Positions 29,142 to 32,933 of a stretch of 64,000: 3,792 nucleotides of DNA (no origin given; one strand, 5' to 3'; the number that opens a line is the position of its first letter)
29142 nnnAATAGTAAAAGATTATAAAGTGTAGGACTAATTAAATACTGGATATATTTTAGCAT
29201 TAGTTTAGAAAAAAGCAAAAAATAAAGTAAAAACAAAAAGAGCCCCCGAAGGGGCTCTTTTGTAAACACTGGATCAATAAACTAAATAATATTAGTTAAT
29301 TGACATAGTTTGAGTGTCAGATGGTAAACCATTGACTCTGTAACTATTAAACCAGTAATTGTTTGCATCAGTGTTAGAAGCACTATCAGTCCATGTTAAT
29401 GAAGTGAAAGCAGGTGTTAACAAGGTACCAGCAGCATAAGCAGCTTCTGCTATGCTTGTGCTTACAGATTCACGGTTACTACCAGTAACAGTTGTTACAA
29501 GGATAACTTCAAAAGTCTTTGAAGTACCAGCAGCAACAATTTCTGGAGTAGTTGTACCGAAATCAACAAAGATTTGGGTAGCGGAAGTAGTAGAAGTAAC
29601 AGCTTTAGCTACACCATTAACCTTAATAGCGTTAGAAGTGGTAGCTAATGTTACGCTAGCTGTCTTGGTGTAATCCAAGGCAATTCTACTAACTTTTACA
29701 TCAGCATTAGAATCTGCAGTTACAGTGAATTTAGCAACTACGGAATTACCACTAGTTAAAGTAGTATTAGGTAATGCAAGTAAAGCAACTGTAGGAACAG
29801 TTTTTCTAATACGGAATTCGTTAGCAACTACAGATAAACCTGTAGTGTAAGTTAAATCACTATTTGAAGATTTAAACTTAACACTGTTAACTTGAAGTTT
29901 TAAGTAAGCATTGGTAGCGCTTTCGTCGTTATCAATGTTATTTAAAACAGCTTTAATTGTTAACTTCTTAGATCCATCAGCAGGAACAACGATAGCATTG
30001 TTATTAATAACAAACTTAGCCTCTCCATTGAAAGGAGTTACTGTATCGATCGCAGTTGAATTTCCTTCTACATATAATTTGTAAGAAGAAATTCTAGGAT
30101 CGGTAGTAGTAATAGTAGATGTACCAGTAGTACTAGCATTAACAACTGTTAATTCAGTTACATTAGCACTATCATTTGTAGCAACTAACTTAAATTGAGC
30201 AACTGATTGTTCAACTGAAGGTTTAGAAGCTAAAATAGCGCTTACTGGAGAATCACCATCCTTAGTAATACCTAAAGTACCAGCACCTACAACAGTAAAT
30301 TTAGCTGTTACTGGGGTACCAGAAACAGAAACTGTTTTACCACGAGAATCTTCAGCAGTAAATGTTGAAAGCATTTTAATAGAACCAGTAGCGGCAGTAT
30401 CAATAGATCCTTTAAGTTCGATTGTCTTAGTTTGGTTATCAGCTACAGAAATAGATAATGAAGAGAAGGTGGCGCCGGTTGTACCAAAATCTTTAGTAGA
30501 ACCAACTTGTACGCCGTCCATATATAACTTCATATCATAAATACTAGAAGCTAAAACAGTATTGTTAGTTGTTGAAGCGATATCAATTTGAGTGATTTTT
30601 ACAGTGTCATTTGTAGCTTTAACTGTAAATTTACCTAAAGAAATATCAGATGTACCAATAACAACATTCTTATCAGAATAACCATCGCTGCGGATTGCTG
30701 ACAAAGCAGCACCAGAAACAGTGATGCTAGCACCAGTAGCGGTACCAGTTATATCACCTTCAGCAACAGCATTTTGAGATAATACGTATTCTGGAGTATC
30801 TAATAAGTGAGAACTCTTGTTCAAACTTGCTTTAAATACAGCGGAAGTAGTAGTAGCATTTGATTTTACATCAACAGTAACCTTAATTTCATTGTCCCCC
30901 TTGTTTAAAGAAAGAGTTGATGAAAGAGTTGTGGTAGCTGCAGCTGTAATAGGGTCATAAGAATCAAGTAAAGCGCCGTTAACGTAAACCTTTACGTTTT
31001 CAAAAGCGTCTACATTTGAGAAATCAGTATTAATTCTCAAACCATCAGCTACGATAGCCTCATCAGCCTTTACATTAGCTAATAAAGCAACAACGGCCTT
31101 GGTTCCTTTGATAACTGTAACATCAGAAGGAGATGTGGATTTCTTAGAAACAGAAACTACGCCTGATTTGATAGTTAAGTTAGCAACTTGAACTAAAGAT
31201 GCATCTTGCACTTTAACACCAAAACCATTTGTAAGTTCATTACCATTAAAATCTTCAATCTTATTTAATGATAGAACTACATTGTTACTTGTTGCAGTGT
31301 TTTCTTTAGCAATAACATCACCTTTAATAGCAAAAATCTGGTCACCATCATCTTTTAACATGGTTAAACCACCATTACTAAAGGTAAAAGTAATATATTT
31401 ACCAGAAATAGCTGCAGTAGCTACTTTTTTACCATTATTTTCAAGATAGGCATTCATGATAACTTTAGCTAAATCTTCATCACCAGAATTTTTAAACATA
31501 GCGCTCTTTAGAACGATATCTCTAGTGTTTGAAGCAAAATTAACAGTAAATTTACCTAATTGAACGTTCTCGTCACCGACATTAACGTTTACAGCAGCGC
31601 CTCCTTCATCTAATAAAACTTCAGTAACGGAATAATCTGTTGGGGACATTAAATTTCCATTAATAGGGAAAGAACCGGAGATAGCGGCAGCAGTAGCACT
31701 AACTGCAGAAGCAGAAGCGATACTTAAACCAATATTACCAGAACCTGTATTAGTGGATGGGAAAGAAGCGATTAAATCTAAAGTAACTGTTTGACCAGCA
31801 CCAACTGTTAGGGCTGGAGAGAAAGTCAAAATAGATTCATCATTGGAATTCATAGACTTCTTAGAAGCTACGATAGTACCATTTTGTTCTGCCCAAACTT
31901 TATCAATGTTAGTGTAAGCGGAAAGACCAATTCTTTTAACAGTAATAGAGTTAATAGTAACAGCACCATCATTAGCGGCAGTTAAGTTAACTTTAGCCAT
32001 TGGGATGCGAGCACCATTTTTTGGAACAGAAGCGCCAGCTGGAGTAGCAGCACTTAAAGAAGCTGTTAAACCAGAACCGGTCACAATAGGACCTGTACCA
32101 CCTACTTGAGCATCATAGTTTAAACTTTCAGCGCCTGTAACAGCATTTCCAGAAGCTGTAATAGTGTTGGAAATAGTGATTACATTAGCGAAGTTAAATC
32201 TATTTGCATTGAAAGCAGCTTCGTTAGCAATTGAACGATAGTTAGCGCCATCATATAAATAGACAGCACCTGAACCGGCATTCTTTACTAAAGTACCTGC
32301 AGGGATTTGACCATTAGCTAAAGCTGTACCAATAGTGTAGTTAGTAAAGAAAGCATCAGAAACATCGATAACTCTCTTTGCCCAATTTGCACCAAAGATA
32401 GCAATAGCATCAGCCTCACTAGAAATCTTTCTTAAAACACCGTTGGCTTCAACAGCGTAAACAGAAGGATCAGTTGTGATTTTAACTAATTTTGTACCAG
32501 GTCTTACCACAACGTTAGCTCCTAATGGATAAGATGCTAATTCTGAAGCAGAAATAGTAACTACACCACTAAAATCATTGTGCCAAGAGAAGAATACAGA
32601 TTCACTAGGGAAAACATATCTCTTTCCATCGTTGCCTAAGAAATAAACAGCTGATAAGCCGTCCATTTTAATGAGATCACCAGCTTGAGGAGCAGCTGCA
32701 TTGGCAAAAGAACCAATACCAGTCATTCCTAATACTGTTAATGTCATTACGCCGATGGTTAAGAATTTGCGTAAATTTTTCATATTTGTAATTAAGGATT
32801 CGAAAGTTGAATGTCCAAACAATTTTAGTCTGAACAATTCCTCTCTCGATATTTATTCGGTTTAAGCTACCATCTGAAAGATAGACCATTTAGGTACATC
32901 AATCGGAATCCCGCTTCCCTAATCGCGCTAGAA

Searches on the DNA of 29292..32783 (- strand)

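Call 49: search_rna_families(sources=[L024, L029, L042, L017, L053, L034, L070, L072, L060, L007, L044, L016, L079, L073, L038], threshold=gathering)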
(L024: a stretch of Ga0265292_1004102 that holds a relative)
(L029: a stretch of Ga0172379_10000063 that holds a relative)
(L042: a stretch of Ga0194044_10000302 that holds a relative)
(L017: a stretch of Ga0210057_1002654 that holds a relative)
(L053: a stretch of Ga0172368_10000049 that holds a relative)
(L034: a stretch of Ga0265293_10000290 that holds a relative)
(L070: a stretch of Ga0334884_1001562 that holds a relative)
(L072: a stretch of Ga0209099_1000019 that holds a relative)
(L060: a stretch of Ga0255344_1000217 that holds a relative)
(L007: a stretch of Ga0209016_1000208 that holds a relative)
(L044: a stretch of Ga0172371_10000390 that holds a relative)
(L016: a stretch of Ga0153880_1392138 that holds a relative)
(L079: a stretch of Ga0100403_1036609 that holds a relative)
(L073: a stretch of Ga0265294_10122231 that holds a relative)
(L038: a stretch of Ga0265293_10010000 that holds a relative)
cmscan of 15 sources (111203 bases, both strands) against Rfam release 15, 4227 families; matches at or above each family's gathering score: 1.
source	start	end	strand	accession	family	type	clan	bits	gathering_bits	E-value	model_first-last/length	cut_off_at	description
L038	8659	8730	-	RF00005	tRNA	Gene; tRNA;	CL00001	62.3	29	7.2e-11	1-71/71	no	tRNA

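Call 73: search_rna_families(source=L007, start=2480, end=2985, threshold=evalue, max_evalue=5)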
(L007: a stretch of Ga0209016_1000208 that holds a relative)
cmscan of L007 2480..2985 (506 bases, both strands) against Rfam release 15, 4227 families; matches with E-value up to 5: 1.
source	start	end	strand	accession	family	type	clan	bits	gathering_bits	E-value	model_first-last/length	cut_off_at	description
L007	2704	2754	+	RF04300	mir-39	Gene; miRNA;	CL00088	16.8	62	2.7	1-74/74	no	mir-39 microRNA precursor family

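Call 74: search_rna_families(source=L024, start=1770, end=2610, threshold=evalue, max_evalue=5)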
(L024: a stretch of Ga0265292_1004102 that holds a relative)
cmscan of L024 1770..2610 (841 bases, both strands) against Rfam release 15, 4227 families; matches with E-value up to 5: 5.
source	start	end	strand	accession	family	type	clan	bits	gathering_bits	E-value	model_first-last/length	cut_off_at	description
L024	1944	2035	-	RF01770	rimP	Cis-reg; leader;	-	18.2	47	3.4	1-102/102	no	Gammaprotebacteria rimP leader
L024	2514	2548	-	RF03686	mir-9424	Gene; miRNA;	-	15.7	90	4.7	1-68/68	no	mir-9424 microRNA precursor family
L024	2032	2051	+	RF00195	RsmY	Gene; sRNA;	CL00106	13.7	57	0.91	100-119/121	no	RsmY RNA family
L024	1990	2071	+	RF01394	isrK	Gene; sRNA;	-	13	50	4.5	1-77/77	no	isrK Hfq binding RNA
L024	1842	1855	+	RF01072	TMV_UPD-PK3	Cis-reg;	-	12.3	34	4.2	3-16/31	no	Pseudoknot of upstream pseudoknot domain (UPD) of the 3'UTR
